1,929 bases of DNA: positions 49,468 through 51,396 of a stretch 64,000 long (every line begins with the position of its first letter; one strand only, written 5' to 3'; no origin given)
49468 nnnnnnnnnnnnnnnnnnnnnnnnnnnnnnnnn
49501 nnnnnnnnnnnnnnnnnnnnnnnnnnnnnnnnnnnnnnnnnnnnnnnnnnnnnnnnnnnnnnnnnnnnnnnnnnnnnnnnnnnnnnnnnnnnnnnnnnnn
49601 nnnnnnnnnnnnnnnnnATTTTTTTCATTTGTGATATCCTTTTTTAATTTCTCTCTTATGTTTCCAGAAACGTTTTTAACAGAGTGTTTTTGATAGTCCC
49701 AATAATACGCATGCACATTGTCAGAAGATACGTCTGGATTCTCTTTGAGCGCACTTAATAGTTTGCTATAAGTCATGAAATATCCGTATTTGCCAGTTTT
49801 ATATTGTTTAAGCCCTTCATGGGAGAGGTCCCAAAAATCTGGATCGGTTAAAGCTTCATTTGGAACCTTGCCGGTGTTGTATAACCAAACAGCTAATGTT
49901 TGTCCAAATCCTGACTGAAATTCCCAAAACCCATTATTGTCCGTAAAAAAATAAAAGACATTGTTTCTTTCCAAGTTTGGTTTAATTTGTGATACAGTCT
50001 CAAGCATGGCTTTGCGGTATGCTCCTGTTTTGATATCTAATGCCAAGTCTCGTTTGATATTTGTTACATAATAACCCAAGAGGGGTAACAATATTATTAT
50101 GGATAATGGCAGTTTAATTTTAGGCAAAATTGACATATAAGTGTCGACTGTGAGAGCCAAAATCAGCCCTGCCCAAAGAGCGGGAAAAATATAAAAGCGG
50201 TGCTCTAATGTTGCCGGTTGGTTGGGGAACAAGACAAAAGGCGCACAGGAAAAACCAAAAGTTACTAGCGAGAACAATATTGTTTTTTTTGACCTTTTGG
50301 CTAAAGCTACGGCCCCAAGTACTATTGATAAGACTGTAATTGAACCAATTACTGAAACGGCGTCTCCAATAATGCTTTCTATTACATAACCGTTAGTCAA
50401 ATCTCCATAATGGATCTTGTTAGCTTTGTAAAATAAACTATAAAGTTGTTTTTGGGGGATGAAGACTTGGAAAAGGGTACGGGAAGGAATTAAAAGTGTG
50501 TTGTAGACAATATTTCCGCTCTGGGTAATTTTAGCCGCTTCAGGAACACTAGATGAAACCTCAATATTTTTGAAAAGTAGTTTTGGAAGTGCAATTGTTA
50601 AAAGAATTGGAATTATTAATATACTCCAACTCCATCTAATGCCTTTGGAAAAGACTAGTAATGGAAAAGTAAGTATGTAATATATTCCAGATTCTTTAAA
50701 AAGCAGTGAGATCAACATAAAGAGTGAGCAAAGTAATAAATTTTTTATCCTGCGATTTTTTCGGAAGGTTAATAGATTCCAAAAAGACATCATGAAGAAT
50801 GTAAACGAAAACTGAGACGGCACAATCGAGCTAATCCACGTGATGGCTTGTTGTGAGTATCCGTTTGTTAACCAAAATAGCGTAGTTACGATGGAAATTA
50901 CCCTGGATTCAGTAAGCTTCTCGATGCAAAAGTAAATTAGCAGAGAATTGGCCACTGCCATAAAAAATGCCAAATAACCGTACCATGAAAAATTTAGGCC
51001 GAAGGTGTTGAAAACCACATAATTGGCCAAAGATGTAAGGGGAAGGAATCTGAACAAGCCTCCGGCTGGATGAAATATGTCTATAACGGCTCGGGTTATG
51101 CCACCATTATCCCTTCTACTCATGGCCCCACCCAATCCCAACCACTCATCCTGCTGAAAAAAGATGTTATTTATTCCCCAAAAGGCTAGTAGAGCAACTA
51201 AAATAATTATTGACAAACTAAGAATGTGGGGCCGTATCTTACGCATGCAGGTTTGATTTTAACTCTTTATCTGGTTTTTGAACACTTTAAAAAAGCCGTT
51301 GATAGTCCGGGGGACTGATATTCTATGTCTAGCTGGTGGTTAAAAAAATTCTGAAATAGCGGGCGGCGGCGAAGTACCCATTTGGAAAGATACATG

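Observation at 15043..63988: One ~49-kb, near-contiguous glycan assembly mega-locus with at least 8 GT-C, about 19 GT-A/GT-B enzymes, 2 Wzx flippases and 6 methyltransferases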

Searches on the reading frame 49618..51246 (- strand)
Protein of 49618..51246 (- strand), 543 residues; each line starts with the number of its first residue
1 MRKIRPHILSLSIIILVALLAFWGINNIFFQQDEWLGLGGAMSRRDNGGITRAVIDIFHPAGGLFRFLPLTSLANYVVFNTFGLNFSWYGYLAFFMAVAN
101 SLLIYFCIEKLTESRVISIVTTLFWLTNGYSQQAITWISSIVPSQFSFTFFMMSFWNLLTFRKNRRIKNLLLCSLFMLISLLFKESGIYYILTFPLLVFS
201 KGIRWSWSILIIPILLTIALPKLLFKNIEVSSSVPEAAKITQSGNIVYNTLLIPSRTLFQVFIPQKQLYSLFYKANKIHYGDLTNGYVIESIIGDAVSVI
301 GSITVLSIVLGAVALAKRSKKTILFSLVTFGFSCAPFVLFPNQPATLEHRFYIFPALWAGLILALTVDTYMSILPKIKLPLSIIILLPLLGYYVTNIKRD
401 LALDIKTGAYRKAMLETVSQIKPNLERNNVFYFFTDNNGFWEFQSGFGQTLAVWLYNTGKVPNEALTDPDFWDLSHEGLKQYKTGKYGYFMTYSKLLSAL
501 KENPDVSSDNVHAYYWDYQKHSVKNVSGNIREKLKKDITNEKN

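Call 6: search_protein_families(library=pfam, proteins=[window:49618-51246:-], max_evalue=0.01)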
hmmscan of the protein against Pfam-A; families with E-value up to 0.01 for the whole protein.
window:49618-51246:- (543 aa): 0 families

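Call 11: search_protein_families(library=ncbifam, proteins=[window:49618-51246:-], max_evalue=1)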
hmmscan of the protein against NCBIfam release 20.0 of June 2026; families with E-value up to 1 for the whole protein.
window:49618-51246:- (543 aa): 0 families

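Call 41: find_homologous_proteins(query=window:49618-51246:-, max_evalue=0.001)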
Query window:49618-51246:- (543 aa): 81 proteins with E <= 0.001 among 8000 candidates.
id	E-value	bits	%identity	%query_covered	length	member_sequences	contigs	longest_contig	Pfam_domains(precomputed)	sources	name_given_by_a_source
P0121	0.0e+0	1116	90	100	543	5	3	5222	-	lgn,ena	-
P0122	1.3e-270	917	73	100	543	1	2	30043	-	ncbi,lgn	-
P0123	3.6e-161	556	49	99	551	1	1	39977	-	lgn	-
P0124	2.3e-157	543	49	98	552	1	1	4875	-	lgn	-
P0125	1.2e-154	534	47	100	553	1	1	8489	-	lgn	-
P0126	1.8e-152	527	47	100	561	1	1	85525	PF13231.13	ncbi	-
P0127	2.4e-152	527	47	99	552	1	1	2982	-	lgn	-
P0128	6.9e-152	525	46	95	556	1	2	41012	-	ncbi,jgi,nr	ncbi:hypothetical protein C4577_01055 [Candidatus Parcubacteria bacterium]|nr:MAG: hypothetical prot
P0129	9.9e-152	525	47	100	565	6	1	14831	-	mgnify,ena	mgnify:FL=1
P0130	2.7e-151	523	45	99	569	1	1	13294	-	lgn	-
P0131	2.7e-150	520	45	100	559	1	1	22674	-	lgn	-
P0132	1.7e-148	514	47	98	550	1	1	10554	-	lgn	-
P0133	1.9e-148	514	47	100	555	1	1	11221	-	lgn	-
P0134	3.6e-148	513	46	100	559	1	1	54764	-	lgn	-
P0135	1.1e-147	511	47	100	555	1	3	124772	-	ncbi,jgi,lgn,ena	-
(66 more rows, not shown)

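Call 44: search_solved_structures(query=A2, max_evalue=10)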
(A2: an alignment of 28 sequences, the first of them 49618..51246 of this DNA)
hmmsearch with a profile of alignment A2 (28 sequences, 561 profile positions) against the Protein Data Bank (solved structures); distinct sequences matched with E-value up to 10: 1.
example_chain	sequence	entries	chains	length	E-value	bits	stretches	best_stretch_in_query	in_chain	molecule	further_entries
6dq3_A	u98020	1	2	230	1.3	10.7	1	492-554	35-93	Polysaccharide deacetylase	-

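Call 57: predict_structure(alignment_id=A2)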
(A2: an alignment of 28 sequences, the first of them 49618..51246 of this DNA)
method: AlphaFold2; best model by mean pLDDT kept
length: 543 residues; sequences in the alignment: 28
mean_pLDDT: 87.5   pTM: 0.88
mean pLDDT of the five models: 87.5, 87.4, 86.3, 86.1, 83.9
residues with pLDDT >= 90: 314; 70-90: 182; 50-70: 38; < 50: 9
segments of 3 or more residues with pLDDT < 50: 62-65, 232-234
pLDDT, mean of each block of 10 residues (from residue 1): 81 97 89 84 89 77 62 90 90 95 97 95 93 81 91 96 91 96 89 84 74 85 69 52 80 92 88 91 82 90 97 95 95 87 76 93 97 93 93 93 89 91 93 77 75 93 89 81 93 94 93 91 93 91 56
secondary structure, 60 per line:
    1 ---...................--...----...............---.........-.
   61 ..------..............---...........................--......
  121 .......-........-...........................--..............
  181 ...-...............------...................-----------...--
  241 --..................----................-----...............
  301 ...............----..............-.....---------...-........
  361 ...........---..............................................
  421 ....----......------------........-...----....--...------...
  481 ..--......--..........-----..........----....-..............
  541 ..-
elements in order: H4-22 H32-46 H50-58 H69-82 H86-112 H115-127 H129-136 H138-164 H167-183 H185-199 H206-224 H243-260 H265-280 H286-315 H320-333 H335-339 H353-371 H375-424 E429-434 H447-454 H463-466 E478-482 E485-490 H493-502 E511-517 E522-525 H527-542

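Call 59: fold_search(model_id=the predicted structure, library=pdb)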
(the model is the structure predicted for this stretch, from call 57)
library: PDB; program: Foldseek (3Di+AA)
matches with E <= 10: 350; with E <= 0.001: 11
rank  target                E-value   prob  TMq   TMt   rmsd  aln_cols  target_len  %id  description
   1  5ogl_A                2.9e-05  1.00  0.42  0.34  12.9       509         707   15  Structure of bacterial oligosaccharyltransferase PglB in complex with an acceptor peptide and an lipid-linked oligosac (released 2017-10-25)
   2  7oci_F                5.8e-05  1.00  0.46  0.40  14.4       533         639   12  Cryo-EM structure of yeast Ost6p containing oligosaccharyltransferase complex (released 2022-02-16)
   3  8agb_A                7.5e-05  1.00  0.48  0.42  14.5       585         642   12  Structure of yeast oligosaccharylransferase complex with lipid-linked oligosaccharide bound (released 2022-12-07)
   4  6ezn_F                1.3e-04  1.00  0.44  0.38  13.2       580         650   13  Cryo-EM structure of the yeast oligosaccharyltransferase (OST) complex (released 2018-01-17)
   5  6gxc_A                1.3e-04  1.00  0.42  0.34  13.1       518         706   15  Bacterial oligosaccharyltransferase PglB in complex with an inhibitory peptide and a reactive lipid-linked oligosaccha (released 2018-11-14)
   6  7zli_A                1.8e-04  1.00  0.45  0.39  12.6       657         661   10  Cryo-EM structure of C-mannosyltransferase CeDPY19, in complex with Dol25-P-Man and bound to CMT2-Fab and anti-Fab nan (released 2023-01-11)
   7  9i5k_A                2.0e-04  1.00  0.44  0.48  11.8       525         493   12  Structure of the Chaetomium thermophilum Pmt4 homodimer (C2 symmetry) (released 2025-12-24)
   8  8age_A                2.5e-04  1.00  0.42  0.37  12.3       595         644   12  Structure of yeast oligosaccharylransferase complex with acceptor peptide bound (released 2022-12-07)
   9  9n9j_I                3.4e-04  1.00  0.48  0.39  13.3       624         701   11  Structure of a GRP94 folding intermediate engaged with a CCDC134- and FKBP11-bound secretory translocon (released 2025-11-19)
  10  6s7o_A                5.7e-04  1.00  0.46  0.39  12.5       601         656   13  Cryo-EM structure of human oligosaccharyltransferase complex OST-A (released 2019-12-18)
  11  7zlh_A                6.4e-04  1.00  0.38  0.33  14.5       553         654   13  Cryo-EM structure of C-mannosyltransferase CeDPY19, in apo state, bound to CMT2-Fab and anti-Fab nanobody (released 2023-01-11)
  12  6ftg_5                1.7e-03  1.00  0.45  0.40  14.2       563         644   12  Subtomogram average of OST-containing ribosome-translocon complexes from canine rough microsomal membranes (released 2018-03-21)
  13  3waj                  3.0e-03  1.00  0.40  0.29  15.8       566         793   12  Crystal structure of the Archaeoglobus fulgidus oligosaccharyltransferase (O29867_ARCFU) complex with Zn and sulfate (released 2013-10-30)
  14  3wak                  3.6e-03  1.00  0.37  0.26  15.0       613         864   10  Crystal structure of the Archaeoglobus fulgidus oligosaccharyltransferase (O29867_ARCFU) in the apo form (released 2013-10-30)
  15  7e9s_A                5.5e-03  1.00  0.39  0.27  14.9       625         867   10  Archaeal oligosaccharyltransferase AglB from Archaeoglobus fulgidus in complex with an inhibitory peptide and a dolich (released 2021-09-08)
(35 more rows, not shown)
